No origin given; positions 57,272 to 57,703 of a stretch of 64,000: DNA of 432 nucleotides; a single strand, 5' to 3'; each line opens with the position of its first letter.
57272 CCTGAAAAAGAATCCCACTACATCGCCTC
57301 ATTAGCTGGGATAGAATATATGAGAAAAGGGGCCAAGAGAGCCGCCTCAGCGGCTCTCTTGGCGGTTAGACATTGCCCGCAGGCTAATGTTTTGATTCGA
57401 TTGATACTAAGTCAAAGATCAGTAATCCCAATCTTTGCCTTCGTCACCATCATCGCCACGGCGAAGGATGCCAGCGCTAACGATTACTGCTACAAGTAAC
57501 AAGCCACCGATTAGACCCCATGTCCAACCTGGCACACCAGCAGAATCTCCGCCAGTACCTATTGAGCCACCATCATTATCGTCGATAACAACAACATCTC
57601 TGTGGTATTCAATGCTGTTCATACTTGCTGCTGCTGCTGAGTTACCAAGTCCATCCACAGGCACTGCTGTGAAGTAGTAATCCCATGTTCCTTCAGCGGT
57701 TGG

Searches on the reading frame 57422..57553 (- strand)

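Call 55: search_protein_families(library=ncbifam, proteins=[window:57422-57553:-], max_evalue=10)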
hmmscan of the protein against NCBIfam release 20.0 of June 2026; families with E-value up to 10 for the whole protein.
seq(44 aa): 1 family
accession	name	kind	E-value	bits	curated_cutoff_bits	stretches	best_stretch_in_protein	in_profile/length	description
TIGR04086.1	TIGR04086_membr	hypoth_equivalog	0.0072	16.5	30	1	4-32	57-85/115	TIGR04086 family membrane protein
